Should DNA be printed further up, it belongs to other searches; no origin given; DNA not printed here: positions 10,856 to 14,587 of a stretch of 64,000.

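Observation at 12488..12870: Histidine-phosphatase (PGAM-like) domain inserted inside isoleucyl-tRNA synthetase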

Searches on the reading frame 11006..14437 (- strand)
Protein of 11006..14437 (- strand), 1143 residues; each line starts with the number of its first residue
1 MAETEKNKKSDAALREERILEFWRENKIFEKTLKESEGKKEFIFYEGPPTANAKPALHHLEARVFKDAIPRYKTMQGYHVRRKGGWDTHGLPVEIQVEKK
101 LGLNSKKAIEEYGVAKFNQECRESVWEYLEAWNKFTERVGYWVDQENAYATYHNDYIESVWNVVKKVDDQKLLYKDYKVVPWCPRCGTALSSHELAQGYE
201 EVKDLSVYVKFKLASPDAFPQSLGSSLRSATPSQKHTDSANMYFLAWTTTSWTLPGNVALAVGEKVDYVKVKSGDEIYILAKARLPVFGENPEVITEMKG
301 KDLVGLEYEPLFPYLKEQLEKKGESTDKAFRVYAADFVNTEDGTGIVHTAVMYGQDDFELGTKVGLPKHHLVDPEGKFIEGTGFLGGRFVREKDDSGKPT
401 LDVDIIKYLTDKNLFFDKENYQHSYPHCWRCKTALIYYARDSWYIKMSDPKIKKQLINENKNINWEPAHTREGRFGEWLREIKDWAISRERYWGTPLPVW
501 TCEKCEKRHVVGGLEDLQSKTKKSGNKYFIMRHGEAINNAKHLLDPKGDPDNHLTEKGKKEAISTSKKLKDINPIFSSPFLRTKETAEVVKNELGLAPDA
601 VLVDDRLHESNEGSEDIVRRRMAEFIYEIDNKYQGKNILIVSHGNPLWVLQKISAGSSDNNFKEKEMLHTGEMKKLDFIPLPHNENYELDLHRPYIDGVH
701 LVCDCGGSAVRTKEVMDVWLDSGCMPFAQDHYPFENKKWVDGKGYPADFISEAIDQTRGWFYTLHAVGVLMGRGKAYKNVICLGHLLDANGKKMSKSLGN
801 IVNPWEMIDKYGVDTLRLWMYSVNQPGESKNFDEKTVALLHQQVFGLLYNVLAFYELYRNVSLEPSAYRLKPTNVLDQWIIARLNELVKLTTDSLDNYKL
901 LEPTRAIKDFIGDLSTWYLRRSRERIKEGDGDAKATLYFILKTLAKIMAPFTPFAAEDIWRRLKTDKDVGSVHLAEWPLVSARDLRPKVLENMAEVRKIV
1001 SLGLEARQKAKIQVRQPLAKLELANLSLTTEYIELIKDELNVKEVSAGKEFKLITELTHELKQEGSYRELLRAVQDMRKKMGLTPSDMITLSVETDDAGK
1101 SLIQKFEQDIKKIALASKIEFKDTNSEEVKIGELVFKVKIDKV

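Call 3: search_protein_families(library=pfam, proteins=[window:11006-14437:-], max_evalue=0.01)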
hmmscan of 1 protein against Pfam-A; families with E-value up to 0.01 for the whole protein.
window:11006-14437:- (1143 aa): 6 families
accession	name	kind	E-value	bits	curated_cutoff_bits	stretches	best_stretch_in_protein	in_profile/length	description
PF00133.28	tRNA-synt_1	-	1.7e-112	376.7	22.7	2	19-524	2-270/414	tRNA synthetases class I (I, L, M and V)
PF08264.19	Anticodon_1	-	4.2e-29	101.8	25.1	1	877-1019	1-145/148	Anticodon-binding domain of tRNA ligase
PF09334.17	tRNA-synt_1g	-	1.1e-19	70.9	20.1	3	760-836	294-370/391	tRNA synthetases class I (M)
PF00300.27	His_Phos_1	-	2.6e-19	70.1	21.7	2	529-613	2-83/194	Histidine phosphatase superfamily (branch 1)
PF19302.4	DUF5915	-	2.5e-18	66.8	27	1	1053-1143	104-195/195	Domain of unknown function (DUF5915)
PF01406.26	tRNA-synt_1e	-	0.00034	20.5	27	1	786-824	246-284/301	tRNA synthetases class I (C) catalytic domain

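Call 4: search_protein_families(library=ncbifam, proteins=[window:11006-14437:-], max_evalue=0.01)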
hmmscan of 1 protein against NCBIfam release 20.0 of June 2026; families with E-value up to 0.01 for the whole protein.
window:11006-14437:- (1143 aa): 34 families (the best 25 are shown)
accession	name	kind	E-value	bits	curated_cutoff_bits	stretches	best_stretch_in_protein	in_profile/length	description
TIGR00392.1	ileS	equivalog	3e-264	879.3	621.4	2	7-540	3-519/861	isoleucine--tRNA ligase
NF000257.1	MupA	exception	1.1e-229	764.9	1900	2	17-521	10-473/1024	mupirocin-resistant isoleucine--tRNA ligase MupA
NF000258.1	MupB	exception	6.5e-229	762.5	1900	3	688-1046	484-847/1033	mupirocin-resistant isoleucine--tRNA ligase MupB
TIGR00422.1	valS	equivalog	5.8e-113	378.6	612.1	3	712-1077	447-816/863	valine--tRNA ligase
NF009687.0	PRK13208.1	equivalog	2.3e-111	373.4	738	3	709-1047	452-788/801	valine--tRNA ligase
NF040702.1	ileS_w_GNAT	exception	1.6e-97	327.3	1999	3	2-275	9-272/1100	isoleucine--tRNA ligase, N-acetyltransferase domain-containing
NF004349.1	PRK05729.1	equivalog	1.7e-94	317.7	704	3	710-1023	435-741/860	valine--tRNA ligase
NF011492.0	PRK14900.1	equivalog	2.5e-56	191.2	1783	3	704-1043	444-788/1044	valine--tRNA ligase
NF000540.1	alt_ValS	exception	1.9e-55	188.3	900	3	711-1041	494-818/827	valine--tRNA ligase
NF008957.0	PRK12300.1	subfamily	6.7e-51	173.3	677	3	779-1081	612-883/946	leucine--tRNA ligase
TIGR00395.1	leuS_arch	equivalog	1.6e-46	158.8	648.5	3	773-1124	601-923/938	leucine--tRNA ligase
TIGR00396.1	leuS_bact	equivalog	1.1e-33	116.4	548.4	3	790-1033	602-818/843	leucine--tRNA ligase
TIGR00398.1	metG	equivalog_domain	1.3e-22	80.2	336.35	3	770-968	304-506/530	methionine--tRNA ligase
NF038349.1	dPGM_arch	equivalog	2.9e-16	59.9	225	1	530-613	3-84/194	2,3-diphosphoglycerate-dependent phosphoglycerate mutase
NF008900.0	PRK12267.1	equivalog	5.2e-16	58.3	598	1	769-970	275-483/648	methionine--tRNA ligase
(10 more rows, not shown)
